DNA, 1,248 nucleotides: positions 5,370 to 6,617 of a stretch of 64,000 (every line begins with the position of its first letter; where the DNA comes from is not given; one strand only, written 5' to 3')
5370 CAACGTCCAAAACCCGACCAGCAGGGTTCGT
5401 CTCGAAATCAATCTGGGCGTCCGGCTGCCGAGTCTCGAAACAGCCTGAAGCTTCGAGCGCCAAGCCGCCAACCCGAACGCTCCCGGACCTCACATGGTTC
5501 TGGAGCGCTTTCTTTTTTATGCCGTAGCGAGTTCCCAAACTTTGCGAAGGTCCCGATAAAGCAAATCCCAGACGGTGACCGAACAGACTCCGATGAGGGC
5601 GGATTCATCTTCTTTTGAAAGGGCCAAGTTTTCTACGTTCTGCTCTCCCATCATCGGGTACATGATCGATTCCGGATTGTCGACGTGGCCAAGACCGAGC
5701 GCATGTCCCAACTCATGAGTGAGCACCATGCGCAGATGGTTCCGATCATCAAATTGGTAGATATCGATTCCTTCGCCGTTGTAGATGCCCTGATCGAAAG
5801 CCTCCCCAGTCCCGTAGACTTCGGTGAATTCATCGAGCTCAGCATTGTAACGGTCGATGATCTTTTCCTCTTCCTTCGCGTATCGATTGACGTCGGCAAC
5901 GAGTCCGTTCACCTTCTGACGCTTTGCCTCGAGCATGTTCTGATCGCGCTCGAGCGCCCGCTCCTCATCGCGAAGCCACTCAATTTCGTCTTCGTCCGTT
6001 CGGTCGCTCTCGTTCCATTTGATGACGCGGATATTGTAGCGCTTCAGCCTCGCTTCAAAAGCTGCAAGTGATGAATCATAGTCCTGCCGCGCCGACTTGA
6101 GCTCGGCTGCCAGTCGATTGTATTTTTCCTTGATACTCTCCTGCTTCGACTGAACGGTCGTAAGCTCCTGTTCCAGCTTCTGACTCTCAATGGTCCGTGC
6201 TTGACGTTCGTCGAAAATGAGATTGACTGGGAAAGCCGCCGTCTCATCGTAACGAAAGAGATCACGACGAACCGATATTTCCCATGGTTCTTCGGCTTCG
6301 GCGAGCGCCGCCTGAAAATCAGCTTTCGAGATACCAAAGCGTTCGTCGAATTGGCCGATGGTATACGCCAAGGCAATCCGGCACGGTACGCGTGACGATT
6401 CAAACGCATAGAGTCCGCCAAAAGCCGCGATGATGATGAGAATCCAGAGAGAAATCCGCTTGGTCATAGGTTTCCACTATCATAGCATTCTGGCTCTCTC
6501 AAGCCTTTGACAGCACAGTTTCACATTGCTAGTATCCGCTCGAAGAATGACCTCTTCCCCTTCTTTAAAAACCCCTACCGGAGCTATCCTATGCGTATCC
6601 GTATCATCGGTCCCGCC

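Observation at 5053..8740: Tandem array of six paralogous ~100-aa proteins (CCE-motif family) in a high-GC pocket next to a matrixin-like protease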

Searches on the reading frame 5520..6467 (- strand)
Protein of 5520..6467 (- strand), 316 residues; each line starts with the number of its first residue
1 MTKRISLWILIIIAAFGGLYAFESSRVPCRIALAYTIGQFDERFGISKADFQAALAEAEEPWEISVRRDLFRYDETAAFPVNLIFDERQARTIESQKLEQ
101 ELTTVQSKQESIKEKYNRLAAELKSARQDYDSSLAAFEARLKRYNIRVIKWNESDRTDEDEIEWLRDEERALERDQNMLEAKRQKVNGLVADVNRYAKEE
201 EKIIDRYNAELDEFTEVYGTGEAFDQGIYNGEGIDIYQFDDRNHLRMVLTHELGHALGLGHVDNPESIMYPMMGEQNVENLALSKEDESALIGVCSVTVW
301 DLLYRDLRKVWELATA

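Call 5: search_protein_families(library=pfam, proteins=[window:5520-6467:-], max_evalue=1)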
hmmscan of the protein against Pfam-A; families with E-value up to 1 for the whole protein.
window:5520-6467:- (316 aa): 20 families
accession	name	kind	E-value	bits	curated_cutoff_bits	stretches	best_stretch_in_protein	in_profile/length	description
PF00413.30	Peptidase_M10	-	3.2e-12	47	24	1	195-290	102-153/159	Matrixin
PF06818.20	Fez1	-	0.00026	22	34.4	1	86-209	59-178/199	Fez1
PF12388.14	Peptidase_M57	-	0.0018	18.4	21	1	228-263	119-151/212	Dual-action HEIGH metallo-peptidase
PF05891.18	Methyltransf_PK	-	0.0051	16.8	27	1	104-175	83-154/218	AdoMet dependent proline di-methyltransferase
PF07998.17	Peptidase_M54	-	0.0072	16.8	24.4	1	249-272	149-171/194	Peptidase family M54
PF10462.15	Peptidase_M66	-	0.0086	15.5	20.6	1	245-264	192-211/306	Peptidase M66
PF05572.19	Peptidase_M43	-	0.013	15.9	23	1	229-262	54-85/152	Pregnancy-associated plasma protein-A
PF16313.11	DUF4953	-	0.016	14.9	24.2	1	243-261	11-29/316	Met-zincin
PF05823.17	Gp-FAR-1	-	0.11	13.3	29.2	0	99-150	33-84/149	Nematode fatty acid retinoid binding protein (Gp-FAR-1)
PF04912.19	Dynamitin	-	0.11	12.2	31.8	1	95-135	76-116/396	Dynamitin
PF13688.12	Reprolysin_5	-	0.12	13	27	1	246-261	142-157/196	Metallo-peptidase family M12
PF13582.12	Reprolysin_3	-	0.13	13.3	22.4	1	220-261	78-122/123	Metallo-peptidase family M12B Reprolysin-like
PF11083.13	Relaxase_C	-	0.14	12.8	30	1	89-125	82-118/125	C-terminal helical hairpin domain from relaxase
PF12896.12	ANAPC4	-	0.15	12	23.1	1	93-145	15-67/203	Anaphase-promoting complex, cyclosome, subunit 4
PF02601.20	Exonuc_VII_L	-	0.31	10.9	35.9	1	55-195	149-268/315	Exonuclease VII, large subunit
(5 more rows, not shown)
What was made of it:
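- On Matrixin (M10) for the neighbouring gene 5517-6467: PF00413 scores 47 bits against a cut-off of 24 (call 5).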

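Call 37: find_related_loci(query=A5, collection=genome_contigs, flank=8000)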
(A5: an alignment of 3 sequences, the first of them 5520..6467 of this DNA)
Query A5 (316 aa) in genome_contigs; peptide patterns used: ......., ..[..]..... (x = any residue, [..] = any of these).
71 stretches matched a pattern, but none encodes a relative of the query by tblastn (E <= 1e-3).
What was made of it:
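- Tried and rejected: The genome_contigs scan with the protease alignment found nothing (call 37).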

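Call 38: list_cluster_members(proteins=[P0001, window:5520-6467:-, window:9170-10153:-, window:38872-40962:+, window:8330-8737:+, window:5053-5445:+])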
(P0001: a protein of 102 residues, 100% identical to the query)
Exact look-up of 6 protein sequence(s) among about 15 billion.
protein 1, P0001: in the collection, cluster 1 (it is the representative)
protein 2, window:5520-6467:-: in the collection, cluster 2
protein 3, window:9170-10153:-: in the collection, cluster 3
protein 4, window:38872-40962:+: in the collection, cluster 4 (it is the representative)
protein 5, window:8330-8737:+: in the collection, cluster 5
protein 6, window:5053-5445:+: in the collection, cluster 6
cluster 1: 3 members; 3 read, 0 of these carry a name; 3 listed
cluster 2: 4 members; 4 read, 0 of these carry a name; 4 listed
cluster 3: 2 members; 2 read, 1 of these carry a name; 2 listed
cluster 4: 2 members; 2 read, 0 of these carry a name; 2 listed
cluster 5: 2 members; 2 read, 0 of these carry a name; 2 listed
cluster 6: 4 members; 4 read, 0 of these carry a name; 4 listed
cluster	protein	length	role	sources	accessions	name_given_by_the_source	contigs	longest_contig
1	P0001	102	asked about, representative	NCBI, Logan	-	-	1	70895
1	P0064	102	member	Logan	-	-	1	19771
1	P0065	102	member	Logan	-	-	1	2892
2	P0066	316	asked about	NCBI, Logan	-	-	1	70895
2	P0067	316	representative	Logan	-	-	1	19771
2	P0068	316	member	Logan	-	-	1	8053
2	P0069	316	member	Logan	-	-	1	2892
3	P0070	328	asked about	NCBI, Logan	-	-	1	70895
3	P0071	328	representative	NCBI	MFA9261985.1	MAG: GDP-mannose 4,6-dehydratase [Undibacterium sp.]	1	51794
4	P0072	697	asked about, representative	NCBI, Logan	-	-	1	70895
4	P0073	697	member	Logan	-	-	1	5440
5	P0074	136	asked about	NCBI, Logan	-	-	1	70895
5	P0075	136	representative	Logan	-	-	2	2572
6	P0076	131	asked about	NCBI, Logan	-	-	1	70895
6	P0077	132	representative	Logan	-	-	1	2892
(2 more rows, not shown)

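Call 50: search_protein_families(library=padloc, proteins=[window:5520-6467:-], max_evalue=1)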
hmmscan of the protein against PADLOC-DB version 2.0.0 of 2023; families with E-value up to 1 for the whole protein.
window:5520-6467:- (316 aa): 6 families
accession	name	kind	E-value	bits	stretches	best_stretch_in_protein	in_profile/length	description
PDLC03859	LmuB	-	1.6e-05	22.4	1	94-208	375-487/611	-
PDLC00581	JetC3|JetC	-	0.00052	15.9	1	68-218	770-920/1473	DUF3584 domain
PDLC03865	LmuB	-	0.0041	13.3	1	96-205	246-348/1007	-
PDLC03834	BnzB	-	0.068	10.3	1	100-222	21-143/504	-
PDLC03864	LmuB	-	0.1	9.1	1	90-185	415-512/657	-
PDLC03863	LmuB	-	0.13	8.9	1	87-185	347-451/610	-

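Call 51: search_protein_families(library=ncbifam, proteins=[window:5520-6467:-], max_evalue=1)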
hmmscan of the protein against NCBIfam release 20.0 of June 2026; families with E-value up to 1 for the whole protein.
window:5520-6467:- (316 aa): 19 families
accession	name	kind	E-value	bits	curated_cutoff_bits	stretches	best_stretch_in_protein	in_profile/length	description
NF041905.1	MXAN_2677_2678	equivalog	3.3e-07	29.6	250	1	245-289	184-228/283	myxosortase-dependent metalloprotease, MXAN_2677/MXAN_2678 family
TIGR03935.1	fragilysin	equivalog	0.00012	21.2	190.7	1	247-276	340-369/386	fragilysin family metalloproteinase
NF033823.0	archmetzin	subfamily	0.00014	21.8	145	1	246-271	123-148/170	archaemetzincin family Zn-dependent metalloprotease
NF045487.1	ASRP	equivalog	0.00038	19.2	300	1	86-216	324-457/593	archaea-specific SMC-related protein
TIGR02168.1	SMC_prok_B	equivalog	0.0019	16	567.35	1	94-212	331-452/1181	chromosome segregation protein SMC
NF035945.1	Zn_serralysin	subfamily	0.0038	16.5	500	1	228-262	142-178/462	serralysin family metalloprotease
NF009344.0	PRK12705.1-1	equivalog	0.022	13.4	831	1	87-213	100-221/572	hypothetical protein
TIGR02169.1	SMC_prok_A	equivalog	0.024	12.3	729.4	1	87-215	753-882/1165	chromosome segregation protein SMC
TIGR04527.1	mycoplas_twoTM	subfamily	0.034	13.8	125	1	95-219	77-184/248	MG_279/MG_280 family protein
NF003034.1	PRK03918.1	equivalog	0.099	10.6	700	1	96-210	196-308/878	DNA double-strand break repair ATPase Rad50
NF045780.1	TrlF_fam_ATP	equivalog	0.11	11.2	350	1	94-216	572-704/944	TrlF family AAA-like ATPase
NF051884.1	ProteaseSapA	equivalog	0.17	10.5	1200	1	243-263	159-179/644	protease SapA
TIGR03296.1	M6dom_TIGR03296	domain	0.19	11.6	110.8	1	237-261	158-182/286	M6 family metalloprotease domain-containing protein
NF038122.1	metallo_LGF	subfamily_domain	0.31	11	80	1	245-268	143-167/274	NF038122 family metalloprotease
TIGR04523.1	Mplasa_alph_rch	subfamily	0.31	8.9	270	1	94-212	348-464/745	helix-rich protein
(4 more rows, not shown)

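Call 69: find_related_loci(query=A5, collection=metagenome_contigs, flank=5000)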
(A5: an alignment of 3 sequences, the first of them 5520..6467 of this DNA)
Query A5 (316 aa) in metagenome_contigs; peptide patterns used: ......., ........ (x = any residue, [..] = any of these).
114 stretches matched a pattern; 2 encode a relative of the query (tblastn E <= 1e-3); 2 distinct loci.
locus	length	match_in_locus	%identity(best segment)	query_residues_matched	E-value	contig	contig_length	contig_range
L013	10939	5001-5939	63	1-313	9e-136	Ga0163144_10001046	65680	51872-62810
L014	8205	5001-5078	54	248-273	3e-6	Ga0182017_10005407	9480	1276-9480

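Call 72: search_solved_structures(query=window:5520-6467:-, max_evalue=0.01)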
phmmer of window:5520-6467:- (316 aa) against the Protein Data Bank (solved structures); distinct sequences matched with E-value up to 0.01: 68 (the best 60 are shown).
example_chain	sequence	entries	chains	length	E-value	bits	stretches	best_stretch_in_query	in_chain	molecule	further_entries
2y6c_A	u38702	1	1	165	2.6e-07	33.7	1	248-288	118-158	MATRILYSIN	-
1mmp_A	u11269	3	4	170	2.6e-07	33.6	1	248-289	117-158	GELATINASE A | MATRILYSIN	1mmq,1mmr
2ddy_A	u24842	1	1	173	2.6e-07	33.6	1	248-289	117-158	Matrilysin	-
2y6d_A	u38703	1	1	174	2.6e-07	33.6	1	248-289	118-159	MATRILYSIN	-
7wxx_A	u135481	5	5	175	6.8e-07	32.2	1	248-289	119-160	Matrilysin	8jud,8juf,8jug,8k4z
5ue2_A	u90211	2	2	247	3.1e-06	30.1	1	248-289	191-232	Matrilysin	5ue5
2mzh_A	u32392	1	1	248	3.1e-06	30.1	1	248-289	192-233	Matrilysin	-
2mze_A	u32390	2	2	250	3.2e-06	30.1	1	248-289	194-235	Matrilysin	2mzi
1a85_A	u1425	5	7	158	2.3e-05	27.2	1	244-289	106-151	MMP-8 | Matrix Metalloproteinase 8 | Neutrophil collagenase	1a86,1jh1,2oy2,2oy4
3tt4_A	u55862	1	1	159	2.4e-05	27.2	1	244-289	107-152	Neutrophil collagenase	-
5cxa_A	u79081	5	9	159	2.4e-05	27.1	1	240-288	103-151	Macrophage metalloelastase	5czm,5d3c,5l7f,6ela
1i73_A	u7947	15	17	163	2.5e-05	27.1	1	244-289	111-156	NEUTROPHIL COLLAGENASE | MATRIX METALLO PROTEINASE-8 (MET80 FORM) | Matrix Metalloproteinase 8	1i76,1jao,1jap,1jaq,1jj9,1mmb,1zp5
1bzs_A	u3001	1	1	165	2.6e-05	27.1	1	244-290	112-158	NEUTROPHIL COLLAGENASE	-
1jan_A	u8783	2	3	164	2.6e-05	27.1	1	244-289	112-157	MATRIX METALLO PROTEINASE-8 (PHE79 FORM) | NEUTROPHIL COLLAGENASE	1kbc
1rm8_A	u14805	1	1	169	2.9e-05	26.9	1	241-288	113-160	Matrix metalloproteinase-16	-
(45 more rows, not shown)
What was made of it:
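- On Matrixin (M10) for the neighbouring gene 5517-6467: MMP-7/8/12 are the best PDB hits (call 72).
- Closest known: Bacterial matrixin-family. Same: The best PDB sequence hits are matrilysin and MMP-8/12 (calls 5, 72).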

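Call 88: find_homologous_proteins(query=A5, max_evalue=1e-10)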
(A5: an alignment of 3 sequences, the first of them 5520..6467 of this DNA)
Query A5 (3 sequences) (316 aa, profile of the alignment): 467 proteins with E <= 1e-10 among 8000 candidates; the best 120 are listed.
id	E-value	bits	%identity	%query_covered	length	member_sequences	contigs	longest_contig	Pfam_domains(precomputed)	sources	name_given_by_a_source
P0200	3.2e-190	649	69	100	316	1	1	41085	PF00413.31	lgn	-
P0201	4.5e-189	645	68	98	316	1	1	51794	PF00413.31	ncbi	ncbi:MAG: matrixin family metalloprotease [Undibacterium sp.]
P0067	1.2e-188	644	95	100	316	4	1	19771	PF00413.31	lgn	-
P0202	1.8e-177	607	68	100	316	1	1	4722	PF00413.31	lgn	-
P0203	5.7e-175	599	80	96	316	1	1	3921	PF00413.31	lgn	-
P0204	5.0e-168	576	68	98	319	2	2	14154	PF00413.31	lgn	-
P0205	1.0e-163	562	65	100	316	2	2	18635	PF00413.31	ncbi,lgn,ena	-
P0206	4.5e-153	527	63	96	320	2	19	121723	PF00413.31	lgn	-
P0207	1.0e-152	526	63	99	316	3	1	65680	PF00413.31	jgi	-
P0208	1.3e-150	519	63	95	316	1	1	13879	PF00413.31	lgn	-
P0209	1.4e-150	519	62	99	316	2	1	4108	PF00413.31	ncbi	-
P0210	2.9e-148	511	63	100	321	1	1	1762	PF00413.31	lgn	-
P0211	3.8e-148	511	63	99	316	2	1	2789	PF00413.31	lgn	-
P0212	2.1e-147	508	62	99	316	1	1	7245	PF00413.31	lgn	-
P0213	2.3e-147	508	62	99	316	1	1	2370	PF00413.31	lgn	-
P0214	1.0e-146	506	62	99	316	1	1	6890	PF00413.31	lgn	-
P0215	1.1e-146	506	63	99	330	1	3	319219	PF00413.31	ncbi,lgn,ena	-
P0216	3.2e-146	504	60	99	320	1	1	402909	PF00413.31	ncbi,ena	-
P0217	9.8e-146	503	61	99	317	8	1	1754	PF00413.31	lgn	-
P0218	1.2e-145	503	64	98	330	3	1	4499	PF00413.31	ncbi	-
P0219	3.5e-145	501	63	99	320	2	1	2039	PF00413.31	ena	-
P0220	4.4e-145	501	60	100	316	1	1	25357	PF00413.31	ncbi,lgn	ncbi:MAG: matrixin family metalloprotease [Candidatus Moraniibacteriota bacterium]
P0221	1.4e-143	496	65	97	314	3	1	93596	PF00413.31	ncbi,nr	ncbi:MAG: matrixin family metalloprotease [Candidatus Moraniibacteriota bacterium]|nr:MAG: matrixin 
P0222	1.5e-143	496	61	99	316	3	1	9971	PF00413.31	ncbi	-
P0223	2.4e-143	495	60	99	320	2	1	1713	PF00413.31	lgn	-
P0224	3.6e-141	488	62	100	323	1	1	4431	PF00413.31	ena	-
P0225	1.9e-140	486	62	98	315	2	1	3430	PF00413.31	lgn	-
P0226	2.3e-140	485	60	100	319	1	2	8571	PF00413.31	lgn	-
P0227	1.4e-136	473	59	98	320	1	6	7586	PF00413.31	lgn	-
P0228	2.4e-135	469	59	99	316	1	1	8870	PF00413.31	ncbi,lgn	-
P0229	7.2e-135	467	57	100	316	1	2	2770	PF00413.31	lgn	-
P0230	8.1e-135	467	58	98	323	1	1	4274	PF00413.31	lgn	-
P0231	3.8e-133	462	55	100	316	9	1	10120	PF00413.31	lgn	-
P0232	4.5e-130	451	58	100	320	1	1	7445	PF00413.31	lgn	-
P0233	7.5e-126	438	55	99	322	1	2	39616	PF00413.31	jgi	jgi:hypothetical protein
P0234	9.4e-108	378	66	72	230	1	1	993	PF00413.31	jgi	jgi:predicted Zn-dependent protease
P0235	1.3e-100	355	48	97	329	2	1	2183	PF00413.31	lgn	-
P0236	1.9e-98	348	47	97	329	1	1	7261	PF00413.31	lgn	-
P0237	7.2e-88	313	45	90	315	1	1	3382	PF00413.31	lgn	-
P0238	2.7e-87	311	41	97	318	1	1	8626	PF00413.31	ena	-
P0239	3.8e-87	310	46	90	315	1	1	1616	PF00413.31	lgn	-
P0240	3.2e-86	307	44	96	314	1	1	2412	PF00413.31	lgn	-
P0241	1.1e-85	306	43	90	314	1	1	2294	PF00413.31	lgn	-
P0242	1.3e-85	305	46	95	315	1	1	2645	PF00413.31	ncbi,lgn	ncbi:MAG: matrixin family metalloprotease [Candidatus Moraniibacteriota bacterium]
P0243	2.0e-85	305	42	97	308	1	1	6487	PF00413.31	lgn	-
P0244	3.5e-85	304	43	94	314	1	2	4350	PF00413.31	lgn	-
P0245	5.9e-85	303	41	94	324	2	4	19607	PF00413.31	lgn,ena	-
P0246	9.5e-84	299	42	97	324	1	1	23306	PF00413.31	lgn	-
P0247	6.0e-83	297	42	97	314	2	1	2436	PF00413.31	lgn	-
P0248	4.3e-82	294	41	95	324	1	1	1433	PF00413.31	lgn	-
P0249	8.2e-81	290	41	98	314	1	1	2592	PF00413.31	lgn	-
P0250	1.8e-80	289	39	95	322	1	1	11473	PF00413.31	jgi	jgi:predicted Zn-dependent protease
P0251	3.8e-80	287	41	94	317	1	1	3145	PF00413.31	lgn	-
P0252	8.5e-79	283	40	95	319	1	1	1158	PF00413.31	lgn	-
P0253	2.1e-78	282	41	97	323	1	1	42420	PF00413.31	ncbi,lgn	-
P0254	3.8e-78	281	42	87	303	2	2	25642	PF00413.31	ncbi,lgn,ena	-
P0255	9.4e-78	280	39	95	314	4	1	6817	PF00413.31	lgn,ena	-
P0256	4.0e-77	277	42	94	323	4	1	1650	PF00413.31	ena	-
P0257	8.3e-70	253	37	95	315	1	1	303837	PF00413.31,PF28343.1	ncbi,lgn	-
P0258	1.6e-69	253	41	88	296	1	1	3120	PF00413.31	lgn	-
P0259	2.2e-69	252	38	88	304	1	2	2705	PF00413.31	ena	-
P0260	2.8e-69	252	40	91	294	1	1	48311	PF00413.31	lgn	-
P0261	1.5e-68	249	38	85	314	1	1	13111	PF00413.31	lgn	-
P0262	1.7e-68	249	38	94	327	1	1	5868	PF00413.31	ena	-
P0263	3.5e-68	248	37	94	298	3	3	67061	PF00413.31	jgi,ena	-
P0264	5.9e-68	247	37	96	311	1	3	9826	PF00413.31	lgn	-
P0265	1.6e-67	246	39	98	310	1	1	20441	PF00413.31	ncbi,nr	ncbi:MAG: matrixin family metalloprotease [Candidatus Yanofskybacteria bacterium]|nr:matrixin family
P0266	4.5e-67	244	39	91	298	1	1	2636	PF00413.31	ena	-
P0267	5.0e-67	244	36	94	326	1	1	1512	PF00413.31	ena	-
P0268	1.6e-66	243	38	91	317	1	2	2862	PF00413.31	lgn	-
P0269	2.6e-66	242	36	95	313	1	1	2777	PF00413.31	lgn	-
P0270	4.1e-66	241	37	92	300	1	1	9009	PF00413.31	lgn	-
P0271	5.6e-66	241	40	91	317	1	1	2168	PF00413.31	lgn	-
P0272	1.2e-65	240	39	86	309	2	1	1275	PF00413.31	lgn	-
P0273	1.3e-65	240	35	93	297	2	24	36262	PF00413.31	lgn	-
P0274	2.3e-65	239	35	94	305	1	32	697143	PF00413.31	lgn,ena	-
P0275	1.3e-64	236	41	79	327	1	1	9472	PF00413.31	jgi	jgi:hypothetical protein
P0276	5.0e-64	234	37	96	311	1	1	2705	PF00413.31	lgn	-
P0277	5.3e-64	234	38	94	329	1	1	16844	PF00413.31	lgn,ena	-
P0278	5.8e-64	234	37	94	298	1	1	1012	PF00413.31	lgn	-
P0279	8.7e-64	234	37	91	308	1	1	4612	PF00413.31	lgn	-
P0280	2.7e-63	232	38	87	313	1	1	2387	PF00413.31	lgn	-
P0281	3.5e-63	232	34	92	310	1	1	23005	PF00413.31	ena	-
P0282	7.9e-63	231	36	92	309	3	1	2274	PF00413.31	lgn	-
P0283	1.7e-61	226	34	93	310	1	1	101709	PF00413.31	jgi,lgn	jgi:hypothetical protein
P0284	3.0e-61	225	36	94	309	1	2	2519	PF00413.31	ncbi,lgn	-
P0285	3.2e-61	225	35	91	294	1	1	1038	PF00413.31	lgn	-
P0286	7.0e-61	224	37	93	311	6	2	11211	PF00413.31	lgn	-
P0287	8.3e-61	224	37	94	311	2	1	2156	PF00413.31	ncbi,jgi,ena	-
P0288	9.1e-61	224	35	95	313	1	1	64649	PF00413.31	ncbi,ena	-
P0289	1.3e-60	223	35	92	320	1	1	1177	PF00413.31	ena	-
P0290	5.6e-60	221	37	93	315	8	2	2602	PF00413.31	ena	-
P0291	6.6e-60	221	33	92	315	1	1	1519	PF00413.31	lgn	-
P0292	7.7e-60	221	35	92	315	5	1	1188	PF00413.31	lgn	-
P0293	1.2e-59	220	36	94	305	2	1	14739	PF00413.31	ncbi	-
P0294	1.4e-59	220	36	99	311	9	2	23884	PF00413.31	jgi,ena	-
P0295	2.0e-59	219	34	96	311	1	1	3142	PF00413.31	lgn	-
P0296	2.6e-59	219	33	95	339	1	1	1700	PF00413.31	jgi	jgi:hypothetical protein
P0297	7.1e-59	218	39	89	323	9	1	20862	PF00413.31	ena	-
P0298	8.1e-59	217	36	91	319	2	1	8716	PF00413.31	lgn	-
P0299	8.3e-59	217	34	95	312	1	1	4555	PF00413.31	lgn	-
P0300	1.2e-58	217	36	86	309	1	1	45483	PF00413.31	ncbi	ncbi:MAG: matrixin family metalloprotease [Spirochaetota bacterium]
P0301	1.8e-58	216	39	93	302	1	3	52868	PF00413.31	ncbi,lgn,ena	-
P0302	3.1e-58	215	34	92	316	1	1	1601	PF00413.31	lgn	-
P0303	1.8e-57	213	38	92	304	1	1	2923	PF00413.31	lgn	-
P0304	2.0e-57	213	34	95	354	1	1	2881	PF00413.31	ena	-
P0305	3.5e-57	212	37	88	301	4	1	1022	PF00413.31,PF13582.13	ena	-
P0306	5.1e-57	211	35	93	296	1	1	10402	PF00413.31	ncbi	-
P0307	1.1e-56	210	33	84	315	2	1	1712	PF00413.31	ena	-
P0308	1.1e-56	210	32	93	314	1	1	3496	PF00413.31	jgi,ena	-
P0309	1.4e-56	210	36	93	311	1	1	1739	PF00413.31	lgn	-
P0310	1.9e-56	210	35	84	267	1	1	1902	PF00413.31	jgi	-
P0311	2.5e-56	209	37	88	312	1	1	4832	PF00413.31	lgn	-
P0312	2.8e-56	209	35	96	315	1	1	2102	PF00413.31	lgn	-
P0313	4.8e-56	208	31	93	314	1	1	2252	PF00413.31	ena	-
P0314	5.4e-56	208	37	85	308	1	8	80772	PF00413.31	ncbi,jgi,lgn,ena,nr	ncbi:MAG TPA: matrixin family metalloprotease [Parcubacteria group bacterium]|nr:matrixin family met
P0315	6.3e-56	208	34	98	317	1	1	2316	PF00413.31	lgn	-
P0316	6.8e-56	208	37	84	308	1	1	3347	PF00413.31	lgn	-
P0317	7.2e-56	208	33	94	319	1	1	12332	PF00413.31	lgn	-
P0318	8.9e-56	207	36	90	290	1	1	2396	PF00413.31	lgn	-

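Call 89: find_encoding_contigs(protein=P0246, flank=6000, max_places=1)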
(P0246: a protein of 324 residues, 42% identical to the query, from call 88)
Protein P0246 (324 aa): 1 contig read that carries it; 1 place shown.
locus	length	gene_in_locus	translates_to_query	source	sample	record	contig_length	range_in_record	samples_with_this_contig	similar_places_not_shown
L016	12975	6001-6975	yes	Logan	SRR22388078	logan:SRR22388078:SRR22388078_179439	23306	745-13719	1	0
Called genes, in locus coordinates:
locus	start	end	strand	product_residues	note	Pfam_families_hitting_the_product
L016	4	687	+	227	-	-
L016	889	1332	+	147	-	-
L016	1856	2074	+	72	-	-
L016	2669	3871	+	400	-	PF13439:Glyco_transf_4, PF13579:Glyco_trans_4_4, PF00534:Glycos_transf_1, PF13692:Glyco_trans_1_4, PF13524:Glyco_trans_1_2 (weak)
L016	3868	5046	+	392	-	PF00534:Glycos_transf_1, PF13692:Glyco_trans_1_4, PF13524:Glyco_trans_1_2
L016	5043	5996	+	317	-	PF01073:3Beta_HSD, PF01370:Epimerase, PF02719:Polysacc_synt_2, PF04321:RmlD_sub_bind, PF07993:NAD_binding_4 (weak), PF16363:GDP_Man_Dehyd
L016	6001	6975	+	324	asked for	PF00413:Peptidase_M10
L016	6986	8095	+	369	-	PF13439:Glyco_transf_4, PF00534:Glycos_transf_1, PF13692:Glyco_trans_1_4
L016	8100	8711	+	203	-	-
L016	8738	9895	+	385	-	PF13439:Glyco_transf_4, PF13579:Glyco_trans_4_4, PF20706:GT4-conflict, PF00534:Glycos_transf_1, PF13692:Glyco_trans_1_4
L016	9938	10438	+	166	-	-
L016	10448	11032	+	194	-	-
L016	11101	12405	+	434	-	PF01071:GARS_A (weak), PF02843:GARS_C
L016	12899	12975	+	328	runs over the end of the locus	PF00579:tRNA-synt_1b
